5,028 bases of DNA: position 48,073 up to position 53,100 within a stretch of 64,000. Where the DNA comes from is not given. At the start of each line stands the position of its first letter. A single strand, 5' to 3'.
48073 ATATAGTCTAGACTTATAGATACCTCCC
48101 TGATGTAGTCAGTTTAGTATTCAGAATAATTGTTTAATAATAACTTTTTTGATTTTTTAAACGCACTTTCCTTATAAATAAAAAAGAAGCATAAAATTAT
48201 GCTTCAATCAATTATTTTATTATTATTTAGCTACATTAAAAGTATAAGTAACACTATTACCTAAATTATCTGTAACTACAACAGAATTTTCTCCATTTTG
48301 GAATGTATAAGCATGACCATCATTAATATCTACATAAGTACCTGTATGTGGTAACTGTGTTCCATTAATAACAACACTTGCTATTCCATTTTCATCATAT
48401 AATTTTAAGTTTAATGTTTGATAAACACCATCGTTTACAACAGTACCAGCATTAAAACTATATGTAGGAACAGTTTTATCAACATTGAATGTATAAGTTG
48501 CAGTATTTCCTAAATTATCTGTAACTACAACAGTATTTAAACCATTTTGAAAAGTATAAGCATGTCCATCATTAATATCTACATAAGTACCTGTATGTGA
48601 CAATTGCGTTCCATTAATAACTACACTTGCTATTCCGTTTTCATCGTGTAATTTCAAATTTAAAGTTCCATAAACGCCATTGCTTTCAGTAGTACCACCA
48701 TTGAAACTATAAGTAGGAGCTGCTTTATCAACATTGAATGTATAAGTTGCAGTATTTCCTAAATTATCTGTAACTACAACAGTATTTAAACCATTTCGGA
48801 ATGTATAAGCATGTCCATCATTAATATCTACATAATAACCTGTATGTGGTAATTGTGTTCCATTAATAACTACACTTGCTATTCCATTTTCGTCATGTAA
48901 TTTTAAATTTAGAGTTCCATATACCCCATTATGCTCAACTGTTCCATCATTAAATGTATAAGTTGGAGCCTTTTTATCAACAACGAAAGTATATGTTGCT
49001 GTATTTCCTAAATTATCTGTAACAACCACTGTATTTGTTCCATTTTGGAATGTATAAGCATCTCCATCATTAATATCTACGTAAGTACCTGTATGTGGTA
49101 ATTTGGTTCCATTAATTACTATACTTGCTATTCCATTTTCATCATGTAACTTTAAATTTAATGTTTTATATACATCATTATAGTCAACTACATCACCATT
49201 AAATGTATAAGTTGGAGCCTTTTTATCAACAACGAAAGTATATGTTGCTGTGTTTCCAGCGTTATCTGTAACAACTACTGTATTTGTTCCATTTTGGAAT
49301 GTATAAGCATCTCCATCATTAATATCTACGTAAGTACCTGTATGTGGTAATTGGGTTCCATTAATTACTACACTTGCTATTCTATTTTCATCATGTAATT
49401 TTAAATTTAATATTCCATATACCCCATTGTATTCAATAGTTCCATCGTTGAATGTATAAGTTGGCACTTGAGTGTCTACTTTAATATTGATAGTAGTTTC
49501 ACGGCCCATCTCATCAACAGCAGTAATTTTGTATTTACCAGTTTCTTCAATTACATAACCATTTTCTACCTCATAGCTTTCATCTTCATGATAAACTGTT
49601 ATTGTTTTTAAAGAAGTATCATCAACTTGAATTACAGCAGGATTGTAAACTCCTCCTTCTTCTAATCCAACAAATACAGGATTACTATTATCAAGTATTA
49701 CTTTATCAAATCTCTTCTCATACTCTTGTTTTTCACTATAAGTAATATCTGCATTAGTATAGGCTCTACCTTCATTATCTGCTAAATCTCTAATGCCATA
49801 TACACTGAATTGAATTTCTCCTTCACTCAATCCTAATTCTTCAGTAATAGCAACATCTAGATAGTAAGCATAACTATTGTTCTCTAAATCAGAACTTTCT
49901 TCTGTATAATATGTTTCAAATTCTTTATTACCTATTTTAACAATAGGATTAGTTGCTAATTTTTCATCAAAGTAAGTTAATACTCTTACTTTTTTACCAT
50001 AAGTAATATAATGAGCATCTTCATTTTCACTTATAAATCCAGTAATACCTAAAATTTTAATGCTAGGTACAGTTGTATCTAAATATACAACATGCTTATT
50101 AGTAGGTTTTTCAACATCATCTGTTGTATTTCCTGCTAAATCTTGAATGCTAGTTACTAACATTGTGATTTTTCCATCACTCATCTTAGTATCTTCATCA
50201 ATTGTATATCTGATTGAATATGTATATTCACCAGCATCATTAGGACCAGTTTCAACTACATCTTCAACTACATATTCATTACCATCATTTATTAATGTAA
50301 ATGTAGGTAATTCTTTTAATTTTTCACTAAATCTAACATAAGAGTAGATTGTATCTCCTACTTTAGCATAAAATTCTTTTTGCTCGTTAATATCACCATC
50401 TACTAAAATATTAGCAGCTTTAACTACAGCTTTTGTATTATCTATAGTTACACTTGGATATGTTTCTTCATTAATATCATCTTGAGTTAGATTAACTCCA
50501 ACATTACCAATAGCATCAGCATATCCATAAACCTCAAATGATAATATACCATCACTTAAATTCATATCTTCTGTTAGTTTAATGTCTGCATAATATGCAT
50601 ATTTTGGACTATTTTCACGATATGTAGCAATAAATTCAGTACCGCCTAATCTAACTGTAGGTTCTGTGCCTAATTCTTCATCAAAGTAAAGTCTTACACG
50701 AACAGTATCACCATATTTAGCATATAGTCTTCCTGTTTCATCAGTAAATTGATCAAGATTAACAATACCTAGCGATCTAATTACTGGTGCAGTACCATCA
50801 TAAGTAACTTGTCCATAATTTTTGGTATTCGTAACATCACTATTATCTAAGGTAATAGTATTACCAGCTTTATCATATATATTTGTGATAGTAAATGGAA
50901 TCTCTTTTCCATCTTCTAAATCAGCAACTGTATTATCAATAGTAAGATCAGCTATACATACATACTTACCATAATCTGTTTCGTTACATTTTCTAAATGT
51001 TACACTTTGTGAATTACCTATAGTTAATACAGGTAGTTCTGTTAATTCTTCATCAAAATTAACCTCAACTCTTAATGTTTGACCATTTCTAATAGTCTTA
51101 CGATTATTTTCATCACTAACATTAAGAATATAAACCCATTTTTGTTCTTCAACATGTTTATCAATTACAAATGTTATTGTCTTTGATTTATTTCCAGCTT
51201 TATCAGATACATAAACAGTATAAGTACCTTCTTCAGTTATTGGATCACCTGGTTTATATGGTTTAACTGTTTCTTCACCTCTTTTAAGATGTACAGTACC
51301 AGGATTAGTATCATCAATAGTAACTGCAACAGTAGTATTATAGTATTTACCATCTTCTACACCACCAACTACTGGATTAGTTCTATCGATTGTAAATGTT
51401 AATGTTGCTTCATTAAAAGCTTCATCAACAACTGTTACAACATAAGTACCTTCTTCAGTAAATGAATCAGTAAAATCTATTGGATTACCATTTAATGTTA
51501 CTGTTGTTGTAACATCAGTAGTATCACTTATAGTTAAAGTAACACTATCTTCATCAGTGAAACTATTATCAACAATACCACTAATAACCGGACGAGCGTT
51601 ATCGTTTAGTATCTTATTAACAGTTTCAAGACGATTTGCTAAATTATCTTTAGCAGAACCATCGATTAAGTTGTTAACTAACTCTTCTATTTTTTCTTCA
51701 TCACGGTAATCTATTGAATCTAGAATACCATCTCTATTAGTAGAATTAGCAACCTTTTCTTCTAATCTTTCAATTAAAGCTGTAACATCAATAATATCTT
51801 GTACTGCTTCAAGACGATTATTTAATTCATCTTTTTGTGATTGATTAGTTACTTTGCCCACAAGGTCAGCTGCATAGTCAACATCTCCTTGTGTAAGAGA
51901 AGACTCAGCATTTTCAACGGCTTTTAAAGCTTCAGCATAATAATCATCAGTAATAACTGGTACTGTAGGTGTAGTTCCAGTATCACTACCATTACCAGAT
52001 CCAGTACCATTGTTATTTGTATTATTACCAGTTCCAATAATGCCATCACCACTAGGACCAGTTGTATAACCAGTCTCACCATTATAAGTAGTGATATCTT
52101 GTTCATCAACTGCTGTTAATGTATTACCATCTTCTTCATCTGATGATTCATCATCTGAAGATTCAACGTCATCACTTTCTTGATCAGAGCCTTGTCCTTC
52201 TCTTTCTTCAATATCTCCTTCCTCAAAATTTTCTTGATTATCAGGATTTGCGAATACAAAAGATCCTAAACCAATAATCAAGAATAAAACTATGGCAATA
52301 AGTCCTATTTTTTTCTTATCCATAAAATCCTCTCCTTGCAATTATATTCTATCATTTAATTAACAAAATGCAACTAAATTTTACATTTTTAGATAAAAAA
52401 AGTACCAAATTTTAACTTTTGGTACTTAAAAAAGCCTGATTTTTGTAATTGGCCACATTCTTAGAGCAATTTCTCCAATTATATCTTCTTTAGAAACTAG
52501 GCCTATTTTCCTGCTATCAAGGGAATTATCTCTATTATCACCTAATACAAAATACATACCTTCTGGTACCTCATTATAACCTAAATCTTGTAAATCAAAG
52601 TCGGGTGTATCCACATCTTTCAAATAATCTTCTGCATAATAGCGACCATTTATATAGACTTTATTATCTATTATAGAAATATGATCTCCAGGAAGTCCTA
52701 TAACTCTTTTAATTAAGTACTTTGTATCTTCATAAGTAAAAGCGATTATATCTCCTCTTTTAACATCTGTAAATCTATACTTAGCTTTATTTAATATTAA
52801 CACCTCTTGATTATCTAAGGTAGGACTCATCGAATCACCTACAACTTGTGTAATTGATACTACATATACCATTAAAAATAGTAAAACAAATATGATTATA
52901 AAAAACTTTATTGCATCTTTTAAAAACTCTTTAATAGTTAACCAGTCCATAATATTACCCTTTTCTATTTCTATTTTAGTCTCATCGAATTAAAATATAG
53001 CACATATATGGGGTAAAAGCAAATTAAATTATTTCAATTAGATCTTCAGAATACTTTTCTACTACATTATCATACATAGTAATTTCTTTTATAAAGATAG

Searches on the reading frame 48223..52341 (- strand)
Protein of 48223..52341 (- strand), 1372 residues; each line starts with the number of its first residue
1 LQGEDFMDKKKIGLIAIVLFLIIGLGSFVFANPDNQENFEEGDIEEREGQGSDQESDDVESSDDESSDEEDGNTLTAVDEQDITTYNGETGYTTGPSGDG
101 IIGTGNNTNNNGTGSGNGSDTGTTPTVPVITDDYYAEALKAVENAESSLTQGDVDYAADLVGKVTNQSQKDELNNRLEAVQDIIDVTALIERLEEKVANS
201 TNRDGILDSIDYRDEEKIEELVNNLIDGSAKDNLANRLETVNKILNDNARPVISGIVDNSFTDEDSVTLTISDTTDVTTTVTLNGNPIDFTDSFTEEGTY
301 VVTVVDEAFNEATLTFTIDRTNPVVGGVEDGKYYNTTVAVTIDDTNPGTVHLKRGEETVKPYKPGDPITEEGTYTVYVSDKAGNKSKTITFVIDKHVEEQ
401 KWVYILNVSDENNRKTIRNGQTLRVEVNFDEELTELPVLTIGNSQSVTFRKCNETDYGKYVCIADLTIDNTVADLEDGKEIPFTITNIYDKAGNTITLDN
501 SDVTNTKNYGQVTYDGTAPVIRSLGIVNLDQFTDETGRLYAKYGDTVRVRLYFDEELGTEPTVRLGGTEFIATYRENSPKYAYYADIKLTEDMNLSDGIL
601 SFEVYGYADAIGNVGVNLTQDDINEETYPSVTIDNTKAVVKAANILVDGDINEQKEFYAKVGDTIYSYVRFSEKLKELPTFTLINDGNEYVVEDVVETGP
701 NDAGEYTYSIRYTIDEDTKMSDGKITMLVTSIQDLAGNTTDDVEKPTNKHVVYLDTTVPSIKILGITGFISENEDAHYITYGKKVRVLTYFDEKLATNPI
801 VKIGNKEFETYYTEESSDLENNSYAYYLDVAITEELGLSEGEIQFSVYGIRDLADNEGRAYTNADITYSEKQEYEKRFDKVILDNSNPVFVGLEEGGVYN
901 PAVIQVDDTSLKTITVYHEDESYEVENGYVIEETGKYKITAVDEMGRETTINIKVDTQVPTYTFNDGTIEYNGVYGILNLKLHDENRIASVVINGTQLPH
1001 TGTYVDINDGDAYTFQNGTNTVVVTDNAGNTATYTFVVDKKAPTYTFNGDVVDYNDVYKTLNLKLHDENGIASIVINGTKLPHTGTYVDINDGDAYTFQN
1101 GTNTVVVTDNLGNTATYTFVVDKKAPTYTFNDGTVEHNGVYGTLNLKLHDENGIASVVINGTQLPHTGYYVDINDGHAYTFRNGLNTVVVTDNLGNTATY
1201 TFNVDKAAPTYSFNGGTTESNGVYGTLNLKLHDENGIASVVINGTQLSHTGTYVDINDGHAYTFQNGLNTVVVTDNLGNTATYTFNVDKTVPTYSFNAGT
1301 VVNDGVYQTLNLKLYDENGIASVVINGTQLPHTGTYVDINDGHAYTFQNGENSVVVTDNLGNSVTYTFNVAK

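Call 81: search_protein_families(library=pfam, proteins=[window:48223-52341:-])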
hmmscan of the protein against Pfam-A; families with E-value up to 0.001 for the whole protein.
window:48223-52341:- (1372 aa): 2 families
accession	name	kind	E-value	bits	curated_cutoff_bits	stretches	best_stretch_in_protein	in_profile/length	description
PF06832.18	BiPBP_C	-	2.8e-11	43.6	26.8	0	933-953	70-90/90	Penicillin-Binding Protein C-terminus Family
PF02505.19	MCR_D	-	2.1e-07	31.3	25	0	1312-1337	20-45/142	Methyl-coenzyme M reductase operon protein D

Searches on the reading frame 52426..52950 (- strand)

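Call 91: search_protein_families(library=pfam, proteins=[window:52426-52950:-])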
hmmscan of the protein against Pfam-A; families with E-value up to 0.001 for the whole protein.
window:52426-52950:- (174 aa): 2 families
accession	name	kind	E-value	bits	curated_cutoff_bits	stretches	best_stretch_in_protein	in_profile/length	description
PF10502.14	Peptidase_S26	-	1.4e-48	165.5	22.9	1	14-166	5-168/168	Signal peptidase, peptidase S26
PF00717.28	Peptidase_S24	-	2.1e-06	27.9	23.3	1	33-94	37-92/116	Peptidase S24-like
